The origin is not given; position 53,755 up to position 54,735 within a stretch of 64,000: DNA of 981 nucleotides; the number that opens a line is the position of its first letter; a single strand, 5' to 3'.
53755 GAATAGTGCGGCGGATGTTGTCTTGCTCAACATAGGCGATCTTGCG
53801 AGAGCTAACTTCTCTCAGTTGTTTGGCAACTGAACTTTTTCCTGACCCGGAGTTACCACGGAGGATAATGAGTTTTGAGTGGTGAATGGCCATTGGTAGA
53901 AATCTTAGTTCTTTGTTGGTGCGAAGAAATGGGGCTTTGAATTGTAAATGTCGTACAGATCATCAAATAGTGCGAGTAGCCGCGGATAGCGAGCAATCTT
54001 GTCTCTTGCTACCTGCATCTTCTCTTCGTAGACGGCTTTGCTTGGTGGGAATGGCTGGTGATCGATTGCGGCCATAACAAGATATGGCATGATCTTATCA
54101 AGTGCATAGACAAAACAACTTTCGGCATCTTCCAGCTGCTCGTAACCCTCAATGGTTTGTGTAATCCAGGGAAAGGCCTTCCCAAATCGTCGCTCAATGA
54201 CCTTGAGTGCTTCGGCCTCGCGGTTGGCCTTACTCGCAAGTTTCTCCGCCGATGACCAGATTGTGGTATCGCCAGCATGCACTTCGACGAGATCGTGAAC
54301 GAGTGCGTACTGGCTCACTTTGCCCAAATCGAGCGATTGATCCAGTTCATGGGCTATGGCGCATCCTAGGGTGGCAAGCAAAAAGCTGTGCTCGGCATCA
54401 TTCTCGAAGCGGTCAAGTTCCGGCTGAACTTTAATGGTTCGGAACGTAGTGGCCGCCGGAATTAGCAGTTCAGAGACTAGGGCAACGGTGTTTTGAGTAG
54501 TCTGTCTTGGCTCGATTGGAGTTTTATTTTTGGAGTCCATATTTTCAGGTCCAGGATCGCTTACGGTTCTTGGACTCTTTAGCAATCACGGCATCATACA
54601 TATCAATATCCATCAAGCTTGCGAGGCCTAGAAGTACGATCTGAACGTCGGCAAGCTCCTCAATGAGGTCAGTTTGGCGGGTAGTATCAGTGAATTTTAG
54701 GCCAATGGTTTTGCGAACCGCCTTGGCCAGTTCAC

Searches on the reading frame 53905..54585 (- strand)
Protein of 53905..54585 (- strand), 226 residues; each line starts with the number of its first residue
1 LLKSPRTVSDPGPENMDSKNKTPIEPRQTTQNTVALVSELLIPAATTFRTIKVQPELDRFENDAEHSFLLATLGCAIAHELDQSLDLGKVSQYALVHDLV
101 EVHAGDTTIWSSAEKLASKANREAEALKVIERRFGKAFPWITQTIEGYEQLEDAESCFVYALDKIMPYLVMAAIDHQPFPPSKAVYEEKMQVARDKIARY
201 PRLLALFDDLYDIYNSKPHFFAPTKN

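Call 3: search_protein_families(library=pfam, proteins=[window:53905-54585:-], max_evalue=0.01)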
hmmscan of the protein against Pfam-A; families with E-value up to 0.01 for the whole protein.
window:53905-54585:- (226 aa): 3 families
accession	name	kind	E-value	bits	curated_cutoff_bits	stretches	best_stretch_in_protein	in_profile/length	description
PF13023.12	HD_3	-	4.4e-23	82.4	22.5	1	46-197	6-157/165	HD domain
PF12917.13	YfbR-like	-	1.2e-05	25.5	25.9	1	60-168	23-138/182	5'-deoxynucleotidase YfbR-like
PF01966.28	HD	-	0.00012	22.8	22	1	64-163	2-111/116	HD domain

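Call 4: search_protein_families(library=padloc, proteins=[window:53905-54585:-], max_evalue=0.01)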
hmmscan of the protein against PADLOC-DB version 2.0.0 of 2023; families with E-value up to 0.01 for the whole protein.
window:53905-54585:- (226 aa): 0 families

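Call 19: search_protein_families(library=ncbifam, proteins=[window:53905-54540:-], max_evalue=0.01)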
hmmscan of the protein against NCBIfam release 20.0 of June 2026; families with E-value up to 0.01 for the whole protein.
window:53905-54540:- (211 aa): 0 families

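Call 20: search_protein_families(library=phrogs, proteins=[window:53905-54540:-], max_evalue=0.01)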
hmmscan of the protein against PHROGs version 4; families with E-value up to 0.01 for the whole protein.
window:53905-54540:- (211 aa): 0 families

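Call 22: find_related_loci(query=window:53905-54540:-, collection=viral_contigs, flank=8000)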
Query window:53905-54540:- (211 aa) in viral_contigs; peptide patterns used: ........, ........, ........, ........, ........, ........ (x = any residue, [..] = any of these).
6 stretches matched a pattern, but none encodes a relative of the query by tblastn (E <= 1e-3).

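Call 25: find_homologous_proteins(query=window:53905-54540:-, max_evalue=0.001)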
Query window:53905-54540:- (211 aa): 331 proteins with E <= 0.001 among 476 candidates; the best 120 are listed.
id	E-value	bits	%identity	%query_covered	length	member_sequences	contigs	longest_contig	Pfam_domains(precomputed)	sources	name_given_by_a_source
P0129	9.0e-136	468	100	100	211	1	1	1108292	PF12917.14,PF13023.13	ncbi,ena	-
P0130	2.5e-99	349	84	90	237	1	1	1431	PF13023.13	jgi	jgi:5'-deoxynucleotidase YfbR-like HD superfamily hydrolase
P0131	3.6e-94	332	73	97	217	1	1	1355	PF01966.29,PF13023.13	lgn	-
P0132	2.7e-90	320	74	91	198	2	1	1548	PF12917.14,PF13023.13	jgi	-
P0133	3.8e-90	319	73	91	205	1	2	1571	PF12917.14,PF01966.29,PF13023.13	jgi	jgi:5'-deoxynucleotidase YfbR-like HD superfamily hydrolase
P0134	8.1e-89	315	72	92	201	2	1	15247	PF13023.13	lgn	-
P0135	1.3e-88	314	69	93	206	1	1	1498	PF13023.13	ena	-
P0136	1.5e-88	314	69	98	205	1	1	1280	PF12917.14,PF13023.13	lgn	-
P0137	8.9e-88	312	72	91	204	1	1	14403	PF12917.14,PF13023.13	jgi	jgi:5'-deoxynucleotidase YfbR-like HD superfamily hydrolase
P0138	1.3e-87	311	70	92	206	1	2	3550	PF12917.14,PF01966.29,PF13023.13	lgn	-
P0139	1.3e-87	311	72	91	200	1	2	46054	PF13023.13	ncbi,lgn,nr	ncbi:MAG TPA: HD domain-containing protein [Candidatus Saccharimonadia bacterium]|nr:HD domain-conta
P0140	1.4e-87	311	71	91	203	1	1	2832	PF12917.14,PF13023.13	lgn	-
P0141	1.8e-87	311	69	91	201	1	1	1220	PF12917.14,PF13023.13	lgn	-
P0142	4.7e-87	309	71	91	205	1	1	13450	PF13023.13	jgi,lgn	jgi:5'-deoxynucleotidase YfbR-like HD superfamily hydrolase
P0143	6.7e-87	309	70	95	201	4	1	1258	PF13023.13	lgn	-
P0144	7.4e-87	309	71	91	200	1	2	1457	PF13023.13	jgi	jgi:5'-deoxynucleotidase YfbR-like HD superfamily hydrolase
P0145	1.4e-86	308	70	91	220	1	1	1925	PF13023.13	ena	-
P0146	2.2e-86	307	71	92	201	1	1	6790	PF12917.14,PF13023.13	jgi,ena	-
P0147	2.9e-86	307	68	93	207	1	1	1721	PF12917.14,PF13023.13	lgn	-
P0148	5.2e-86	306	69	93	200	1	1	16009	PF13023.13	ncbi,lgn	-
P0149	9.0e-86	305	67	91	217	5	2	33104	PF12917.14,PF01966.29,PF13023.13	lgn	-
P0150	1.1e-85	305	68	92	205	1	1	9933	PF13023.13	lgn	-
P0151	1.2e-85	305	67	98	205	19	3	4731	PF13023.13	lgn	-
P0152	1.5e-85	304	67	95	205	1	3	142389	PF13023.13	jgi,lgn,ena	-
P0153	2.5e-85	304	71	89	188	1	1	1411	PF12917.14,PF01966.29,PF13023.13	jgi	jgi:5'-deoxynucleotidase YfbR-like HD superfamily hydrolase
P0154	4.3e-85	303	66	98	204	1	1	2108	PF13023.13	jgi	jgi:putative hydrolase of HD superfamily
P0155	5.6e-85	302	68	94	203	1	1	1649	PF12917.14,PF13023.13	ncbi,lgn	-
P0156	1.5e-84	301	65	98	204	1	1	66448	PF13023.13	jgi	jgi:putative hydrolase of HD superfamily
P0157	1.5e-84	301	63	98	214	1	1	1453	PF12917.14,PF01966.29,PF13023.13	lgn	-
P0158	1.9e-84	301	68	91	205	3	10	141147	PF13023.13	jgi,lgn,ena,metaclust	metaclust:\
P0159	2.4e-84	300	70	91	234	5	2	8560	PF13023.13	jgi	jgi:5'-deoxynucleotidase YfbR-like HD superfamily hydrolase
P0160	2.6e-84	300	65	99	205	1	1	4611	PF13023.13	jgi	-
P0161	3.8e-84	300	66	98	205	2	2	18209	PF13023.13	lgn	-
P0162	8.5e-84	299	66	95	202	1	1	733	PF13023.13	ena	-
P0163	1.2e-83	298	68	91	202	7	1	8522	PF13023.13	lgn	-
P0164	1.3e-83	298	69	90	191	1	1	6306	PF13023.13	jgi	jgi:5'-deoxynucleotidase YfbR-like HD superfamily hydrolase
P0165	2.1e-83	297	65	98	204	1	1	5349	PF13023.13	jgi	jgi:5'-deoxynucleotidase YfbR-like HD superfamily hydrolase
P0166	2.2e-83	297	68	91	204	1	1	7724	PF13023.13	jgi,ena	jgi:5'-deoxynucleotidase YfbR-like HD superfamily hydrolase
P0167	4.5e-83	296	68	91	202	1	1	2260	PF13023.13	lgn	-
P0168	1.2e-82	295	64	97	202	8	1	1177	PF13023.13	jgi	jgi:5'-deoxynucleotidase YfbR-like HD superfamily hydrolase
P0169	1.4e-82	295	66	93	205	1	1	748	PF13023.13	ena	-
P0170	4.4e-82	293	66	92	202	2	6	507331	PF13023.13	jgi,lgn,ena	-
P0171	1.3e-81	291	64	94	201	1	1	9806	PF12917.14,PF13023.13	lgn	-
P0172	1.9e-81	291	67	94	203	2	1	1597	PF13023.13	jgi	jgi:5'-deoxynucleotidase YfbR-like HD superfamily hydrolase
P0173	2.7e-81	290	65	95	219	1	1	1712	PF13023.13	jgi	jgi:putative hydrolase of HD superfamily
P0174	8.2e-81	289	70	88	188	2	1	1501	PF12917.14,PF01966.29,PF13023.13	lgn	-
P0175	1.3e-80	288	64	98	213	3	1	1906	PF13023.13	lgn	-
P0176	4.1e-80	287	67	91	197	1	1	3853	PF13023.13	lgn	-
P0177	3.9e-79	283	65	92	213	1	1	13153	PF12917.14,PF13023.13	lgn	-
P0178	4.5e-79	283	66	91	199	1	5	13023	PF13023.13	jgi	jgi:5'-deoxynucleotidase YfbR-like HD superfamily hydrolase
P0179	9.6e-79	282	64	93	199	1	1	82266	PF12917.14,PF13023.13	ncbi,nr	ncbi:MAG: hypothetical protein JWN01_247 [Patescibacteria group bacterium]|nr:hypothetical protein [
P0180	2.3e-76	274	66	89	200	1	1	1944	PF12917.14,PF13023.13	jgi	jgi:5'-deoxynucleotidase YfbR-like HD superfamily hydrolase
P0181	2.1e-75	271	70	81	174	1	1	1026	PF13023.13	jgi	jgi:putative hydrolase of HD superfamily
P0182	4.5e-75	270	65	89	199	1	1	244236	PF13023.13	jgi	jgi:5'-deoxynucleotidase YfbR-like HD superfamily hydrolase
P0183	1.2e-73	265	60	91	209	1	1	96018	PF12917.14,PF13023.13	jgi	jgi:5'-deoxynucleotidase YfbR-like HD superfamily hydrolase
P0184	3.9e-71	257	59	91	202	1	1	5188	PF01966.29,PF13023.13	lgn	-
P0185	3.3e-70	254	67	83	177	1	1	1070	PF12917.14,PF13023.13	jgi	jgi:5'-deoxynucleotidase YfbR-like HD superfamily hydrolase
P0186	3.3e-69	251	58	91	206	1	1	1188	PF13023.13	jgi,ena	-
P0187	8.0e-67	243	56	93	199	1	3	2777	PF13023.13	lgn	-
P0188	1.9e-66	242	58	91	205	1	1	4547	PF13023.13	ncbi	-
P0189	7.8e-59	217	59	82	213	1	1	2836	PF13023.13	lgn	-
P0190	1.7e-58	216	53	91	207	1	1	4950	PF12917.14,PF13023.13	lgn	-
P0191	1.8e-58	216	69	67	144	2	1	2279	PF13023.13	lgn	-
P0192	2.7e-55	205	66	65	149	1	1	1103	PF13023.13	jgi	jgi:5'-deoxynucleotidase YfbR-like HD superfamily hydrolase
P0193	4.8e-50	188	47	93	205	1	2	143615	PF12917.14,PF01966.29,PF13023.13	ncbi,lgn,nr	ncbi:MAG TPA: HD domain-containing protein [Candidatus Saccharimonadales bacterium]|nr:HD domain-con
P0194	5.1e-50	188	70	61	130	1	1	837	PF12917.14,PF13023.13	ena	-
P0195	4.8e-48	182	75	54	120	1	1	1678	PF12917.14,PF13023.13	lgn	-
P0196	2.1e-46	176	46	94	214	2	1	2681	PF12917.14,PF01966.29,PF13023.13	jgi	jgi:5'-deoxynucleotidase YfbR-like HD superfamily hydrolase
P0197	4.4e-45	172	64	58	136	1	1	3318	PF13023.13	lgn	-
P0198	2.2e-37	147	41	92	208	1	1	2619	PF12917.14,PF01966.29,PF13023.13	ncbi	-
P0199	2.3e-37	147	71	49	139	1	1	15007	PF13023.13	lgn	-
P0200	3.6e-37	146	43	88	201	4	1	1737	PF12917.14,PF01966.29,PF13023.13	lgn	-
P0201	4.8e-37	146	38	98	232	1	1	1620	PF12917.14,PF01966.29,PF13023.13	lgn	-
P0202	4.7e-36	143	41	89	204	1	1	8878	PF12917.14,PF13023.13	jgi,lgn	jgi:5'-deoxynucleotidase YfbR-like HD superfamily hydrolase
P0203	1.7e-35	141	40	89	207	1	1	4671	PF12917.14,PF01966.29,PF13023.13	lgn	-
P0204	4.9e-35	139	41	88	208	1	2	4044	PF12917.14,PF13023.13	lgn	-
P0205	7.9e-34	135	39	92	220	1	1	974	PF12917.14,PF13023.13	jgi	jgi:putative hydrolase of HD superfamily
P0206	1.5e-33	135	39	91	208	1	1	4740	PF12917.14,PF01966.29,PF13023.13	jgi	jgi:5'-deoxynucleotidase YfbR-like HD superfamily hydrolase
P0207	1.8e-33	134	41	88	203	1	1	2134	PF12917.14,PF01966.29,PF13023.13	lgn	-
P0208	2.1e-33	134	41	93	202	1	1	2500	PF12917.14,PF01966.29,PF13023.13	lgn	-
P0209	3.4e-33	133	36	94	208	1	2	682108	PF12917.14,PF01966.29,PF13023.13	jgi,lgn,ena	-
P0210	4.4e-33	133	38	88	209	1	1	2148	PF12917.14,PF01966.29,PF13023.13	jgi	jgi:5'-deoxynucleotidase YfbR-like HD superfamily hydrolase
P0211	1.3e-32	131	40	88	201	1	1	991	PF12917.14,PF01966.29,PF13023.13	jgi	-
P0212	1.4e-32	131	36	91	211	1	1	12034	PF12917.14,PF13023.13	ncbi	-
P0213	2.5e-32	131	39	96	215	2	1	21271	PF12917.14,PF01966.29,PF13023.13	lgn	-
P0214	5.8e-32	129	41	88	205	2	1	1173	PF12917.14,PF01966.29,PF13023.13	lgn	-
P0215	1.3e-31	128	35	93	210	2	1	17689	PF12917.14,PF01966.29,PF13023.13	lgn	-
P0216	1.5e-31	128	35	93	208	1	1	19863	PF12917.14,PF01966.29,PF13023.13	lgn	-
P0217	2.6e-31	127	36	93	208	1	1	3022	PF12917.14,PF01966.29,PF13023.13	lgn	-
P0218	2.7e-31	127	37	91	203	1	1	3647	PF12917.14,PF13023.13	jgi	jgi:5'-deoxynucleotidase YfbR-like HD superfamily hydrolase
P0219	2.8e-31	127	37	90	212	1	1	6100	PF12917.14,PF01966.29,PF13023.13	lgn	-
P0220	8.4e-31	126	36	94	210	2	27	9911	PF12917.14,PF01966.29,PF13023.13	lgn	-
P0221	8.5e-31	126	46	77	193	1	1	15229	PF12917.14,PF01966.29,PF13023.13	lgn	-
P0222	9.9e-31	125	40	90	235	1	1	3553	PF12917.14,PF13023.13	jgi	jgi:hypothetical protein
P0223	1.8e-30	125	45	73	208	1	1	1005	PF12917.14,PF01966.29,PF13023.13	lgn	-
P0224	2.8e-30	124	37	88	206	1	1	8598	PF12917.14,PF01966.29,PF13023.13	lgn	-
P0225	2.8e-30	124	37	92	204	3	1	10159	PF12917.14,PF13023.13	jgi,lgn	jgi:putative hydrolase of HD superfamily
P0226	2.9e-30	124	39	89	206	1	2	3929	PF12917.14,PF01966.29,PF13023.13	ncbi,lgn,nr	ncbi:MAG TPA: HD domain-containing protein [Candidatus Saccharimonadales bacterium]|nr:HD domain-con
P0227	3.2e-30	124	35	92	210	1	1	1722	PF12917.14,PF01966.29,PF13023.13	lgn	-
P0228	3.7e-30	123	36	95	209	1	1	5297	PF12917.14,PF01966.29,PF13023.13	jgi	-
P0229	4.1e-30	123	45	78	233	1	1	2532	PF12917.14,PF13023.13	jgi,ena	-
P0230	4.4e-30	123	35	93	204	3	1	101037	PF12917.14,PF01966.29,PF13023.13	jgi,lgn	jgi:putative hydrolase of HD superfamily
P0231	4.7e-30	123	38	88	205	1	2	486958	PF12917.14,PF01966.29,PF13023.13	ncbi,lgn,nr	ncbi:MAG TPA: HD domain-containing protein [Candidatus Saccharimonadia bacterium]|nr:HD domain-conta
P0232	7.8e-30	122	35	94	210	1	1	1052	PF12917.14,PF01966.29,PF13023.13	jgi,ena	-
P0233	1.1e-29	122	39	83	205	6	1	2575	PF12917.14,PF01966.29,PF13023.13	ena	-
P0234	1.6e-29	121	34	92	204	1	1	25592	PF12917.14,PF01966.29,PF13023.13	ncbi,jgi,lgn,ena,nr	ncbi:MAG TPA: HD domain-containing protein [Verrucomicrobiae bacterium]|nr:HD domain-containing prot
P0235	4.9e-29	120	34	92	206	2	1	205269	PF12917.14,PF01966.29,PF13023.13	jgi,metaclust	metaclust:\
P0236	6.2e-29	119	35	92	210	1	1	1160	PF12917.14,PF01966.29,PF13023.13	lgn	-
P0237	1.9e-28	118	34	91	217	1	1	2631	PF12917.14,PF01966.29,PF13023.13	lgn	-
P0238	2.5e-28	118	39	89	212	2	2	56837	PF01966.29,PF13023.13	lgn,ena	-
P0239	2.7e-28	117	35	92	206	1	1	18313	PF12917.14,PF01966.29,PF13023.13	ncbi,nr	ncbi:MAG TPA: HD domain-containing protein [Candidatus Saccharimonadales bacterium]|nr:HD domain-con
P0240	2.9e-28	117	41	80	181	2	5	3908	PF01966.29,PF13023.13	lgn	-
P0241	3.1e-28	117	35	91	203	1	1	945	PF12917.14,PF13023.13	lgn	-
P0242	3.5e-28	117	34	93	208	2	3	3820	PF13023.13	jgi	-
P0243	3.6e-28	117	40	77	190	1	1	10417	PF12917.14,PF13023.13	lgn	-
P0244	5.0e-28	117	35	91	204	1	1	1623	PF12917.14,PF13023.13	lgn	-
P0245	1.1e-27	115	36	88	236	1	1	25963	PF12917.14,PF13023.13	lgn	-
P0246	1.3e-27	115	47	75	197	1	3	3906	PF12917.14,PF13023.13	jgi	jgi:putative hydrolase of HD superfamily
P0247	1.9e-27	115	37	90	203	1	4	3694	PF13023.13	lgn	-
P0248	1.9e-27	115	36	91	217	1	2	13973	PF12917.14,PF13023.13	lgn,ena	-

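Call 26: find_encoding_contigs(protein=P0139, flank=10000, max_places=1)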
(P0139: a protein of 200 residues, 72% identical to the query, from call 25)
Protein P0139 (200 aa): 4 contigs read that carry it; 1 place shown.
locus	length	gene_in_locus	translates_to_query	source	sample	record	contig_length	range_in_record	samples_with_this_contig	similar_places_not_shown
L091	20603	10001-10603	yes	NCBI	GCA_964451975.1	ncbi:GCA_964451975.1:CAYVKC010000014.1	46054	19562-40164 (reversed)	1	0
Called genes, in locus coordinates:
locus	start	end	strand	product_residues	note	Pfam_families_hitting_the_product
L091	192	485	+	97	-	-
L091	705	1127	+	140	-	-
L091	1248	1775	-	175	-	PF00719:Pyrophosphatase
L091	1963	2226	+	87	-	-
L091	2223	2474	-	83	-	PF00462:Glutaredoxin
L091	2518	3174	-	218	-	-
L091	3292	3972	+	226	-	PF02463:SMC_N (faint), PF00005:ABC_tran, PF13304:AAA_21 (faint)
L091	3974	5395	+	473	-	PF12704:MacB_PCD, PF02687:FtsX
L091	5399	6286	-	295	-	PF00483:NTP_transferase, PF12804:NTP_transf_3 (weak)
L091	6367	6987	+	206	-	PF16473:Rv2179c-like (faint), PF00929:RNase_T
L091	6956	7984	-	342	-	PF00512:HisKA, PF02518:HATPase_c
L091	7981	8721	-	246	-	PF23198:PDE8A_N (weak), PF00072:Response_reg, PF00486:Trans_reg_C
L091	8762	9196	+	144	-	PF04205:FMN_bind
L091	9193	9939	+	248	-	PF02424:ApbE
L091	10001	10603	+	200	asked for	PF13023:HD_3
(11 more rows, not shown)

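Call 27: find_encoding_contigs(protein=P0170, flank=10000, max_places=1)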
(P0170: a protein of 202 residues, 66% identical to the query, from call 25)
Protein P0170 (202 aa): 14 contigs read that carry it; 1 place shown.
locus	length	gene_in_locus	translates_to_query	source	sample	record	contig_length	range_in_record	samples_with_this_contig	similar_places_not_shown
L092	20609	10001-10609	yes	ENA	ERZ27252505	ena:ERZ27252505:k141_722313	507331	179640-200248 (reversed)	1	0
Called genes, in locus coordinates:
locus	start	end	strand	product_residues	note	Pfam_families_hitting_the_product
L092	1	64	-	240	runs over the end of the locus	PF07685:GATase_3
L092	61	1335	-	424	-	PF08245:Mur_ligase_M, PF08353:MurT_C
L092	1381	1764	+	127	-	-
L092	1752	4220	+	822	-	PF03193:RsgA_GTPase (faint), PF13191:AAA_16 (weak), PF00004:AAA (weak), PF17871:AAA_lid_9 (weak), PF07724:AAA_2, PF00004:AAA, PF07728:AAA_5, PF10431:ClpB_D2-small, +7 more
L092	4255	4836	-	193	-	PF01928:CYTH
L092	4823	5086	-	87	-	PF07866:DUF1653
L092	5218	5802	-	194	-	PF01928:CYTH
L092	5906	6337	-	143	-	PF00011:HSP20, PF17886:ArsA_HSP20 (faint), PF18046:FKBP26_C (faint)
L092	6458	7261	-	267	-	-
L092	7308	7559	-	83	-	PF07883:Cupin_2 (weak)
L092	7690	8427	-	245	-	PF14023:Bestrophin-like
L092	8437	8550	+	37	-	-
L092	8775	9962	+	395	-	-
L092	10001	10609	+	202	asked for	PF13023:HD_3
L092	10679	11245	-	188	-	PF00583:Acetyltransf_1, PF13673:Acetyltransf_10, PF13508:Acetyltransf_7, PF08445:FR47 (weak)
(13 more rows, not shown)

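Call 28: find_encoding_contigs(protein=P0158, flank=10000, max_places=2)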
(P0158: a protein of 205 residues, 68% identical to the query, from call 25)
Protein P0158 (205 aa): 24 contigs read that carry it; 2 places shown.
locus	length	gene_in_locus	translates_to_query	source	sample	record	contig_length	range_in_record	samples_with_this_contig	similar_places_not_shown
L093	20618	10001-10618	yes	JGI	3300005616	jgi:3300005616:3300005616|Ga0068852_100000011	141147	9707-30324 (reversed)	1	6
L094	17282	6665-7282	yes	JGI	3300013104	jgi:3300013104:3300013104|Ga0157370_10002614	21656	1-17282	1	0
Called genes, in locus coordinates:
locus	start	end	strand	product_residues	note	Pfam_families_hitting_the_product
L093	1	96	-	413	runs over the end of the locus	PF08245:Mur_ligase_M, PF08353:MurT_C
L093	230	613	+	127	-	-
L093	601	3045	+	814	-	PF04851:ResIII (faint), PF12775:AAA_7 (faint), PF13191:AAA_16 (weak), PF17871:AAA_lid_9 (weak), PF00004:AAA, PF07724:AAA_2, PF07728:AAA_5, PF10431:ClpB_D2-small, +9 more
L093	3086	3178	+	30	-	-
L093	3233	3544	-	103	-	PF08761:dUTPase_2 (faint), PF01503:PRA-PH (weak), PF03819:MazG (weak)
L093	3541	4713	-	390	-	PF01170:UPF0020 (faint)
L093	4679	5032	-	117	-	-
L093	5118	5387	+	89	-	-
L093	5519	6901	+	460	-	PF01565:FAD_binding_4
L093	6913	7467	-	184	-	PF01725:Ham1p_like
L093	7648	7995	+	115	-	-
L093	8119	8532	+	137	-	-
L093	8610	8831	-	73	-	PF07866:DUF1653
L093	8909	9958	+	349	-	PF00135:COesterase (faint), PF20434:BD-FAE, PF07859:Abhydrolase_3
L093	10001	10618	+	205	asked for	PF13023:HD_3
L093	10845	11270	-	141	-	-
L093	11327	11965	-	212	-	PF03575:Peptidase_S51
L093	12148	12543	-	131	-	PF00856:SET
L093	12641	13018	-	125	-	PF00877:NLPC_P60 (weak)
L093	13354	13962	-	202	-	PF01966:HD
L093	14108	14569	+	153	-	PF00293:NUDIX, PF14815:NUDIX_4 (weak)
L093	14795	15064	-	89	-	-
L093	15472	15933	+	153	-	-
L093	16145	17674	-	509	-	PF01381:HTH_3, PF13560:HTH_31, PF00275:EPSP_synthase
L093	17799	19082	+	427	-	PF00464:SHMT, PF00155:Aminotran_1_2 (weak)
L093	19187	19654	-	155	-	PF07963:N_methyl (weak)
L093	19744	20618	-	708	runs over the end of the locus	-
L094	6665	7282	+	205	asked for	PF13023:HD_3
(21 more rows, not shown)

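Call 31: search_solved_structures(query=window:53905-54540:-, max_evalue=0.01)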
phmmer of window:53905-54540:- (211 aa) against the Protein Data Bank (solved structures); distinct sequences matched with E-value up to 0.01: 7.
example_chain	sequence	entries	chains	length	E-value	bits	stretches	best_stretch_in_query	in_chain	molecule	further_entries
3kh1_A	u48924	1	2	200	3.2e-14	56.7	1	40-155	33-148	Predicted metal-dependent phosphohydrolase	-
4dmb_A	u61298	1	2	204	0.0003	24.1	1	35-157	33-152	HD domain-containing protein 2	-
1xx7_A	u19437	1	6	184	0.00068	23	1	46-128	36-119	oxetanocin-like protein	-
4l1j_A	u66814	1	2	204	0.0028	21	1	35-153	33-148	HD domain-containing protein 2 | HD domain-containing protein 2 (Phosphorylate)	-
4l7e_A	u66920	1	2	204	0.004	20.5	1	35-157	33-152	HD domain-containing protein 2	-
2cqz_A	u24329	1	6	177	0.0041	20.5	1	45-152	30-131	177aa long hypothetical protein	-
4l7w_A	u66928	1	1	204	0.0076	19.6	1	35-157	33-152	HD domain-containing protein 2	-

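Call 34: find_related_loci(query=A2, collection=metagenome_contigs, flank=10000)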
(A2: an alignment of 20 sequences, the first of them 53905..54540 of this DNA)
Query A2 (211 aa) in metagenome_contigs; peptide patterns used: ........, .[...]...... (x = any residue, [..] = any of these).
600 stretches matched a pattern (row limit reached: there are more); 281 encode a relative of the query (tblastn E <= 1e-3); the best 80 are kept; 80 distinct loci.
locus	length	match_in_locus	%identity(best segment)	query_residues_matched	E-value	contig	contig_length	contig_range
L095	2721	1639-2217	73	14-206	4e-99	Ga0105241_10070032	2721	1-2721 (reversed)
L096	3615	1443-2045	69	3-207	6e-94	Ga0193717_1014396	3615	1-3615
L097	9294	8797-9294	68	12-177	3e-77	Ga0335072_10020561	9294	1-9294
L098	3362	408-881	63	55-206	2e-63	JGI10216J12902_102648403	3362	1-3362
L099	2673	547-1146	41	11-208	6e-42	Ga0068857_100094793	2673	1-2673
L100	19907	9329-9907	38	16-207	6e-41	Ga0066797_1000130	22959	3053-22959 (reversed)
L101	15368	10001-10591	38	12-207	8e-41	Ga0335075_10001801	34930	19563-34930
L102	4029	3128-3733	35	11-210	1e-37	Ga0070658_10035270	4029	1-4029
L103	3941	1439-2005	44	21-206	2e-37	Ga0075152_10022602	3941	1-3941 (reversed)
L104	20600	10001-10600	38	11-208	2e-37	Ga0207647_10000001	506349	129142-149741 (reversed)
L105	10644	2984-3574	39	12-206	1e-36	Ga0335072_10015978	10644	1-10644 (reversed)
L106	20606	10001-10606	36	11-210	1e-36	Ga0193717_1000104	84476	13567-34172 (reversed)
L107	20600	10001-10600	41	14-210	2e-34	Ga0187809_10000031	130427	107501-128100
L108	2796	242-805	35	21-206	3e-32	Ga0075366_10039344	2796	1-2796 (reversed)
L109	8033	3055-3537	41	46-208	3e-31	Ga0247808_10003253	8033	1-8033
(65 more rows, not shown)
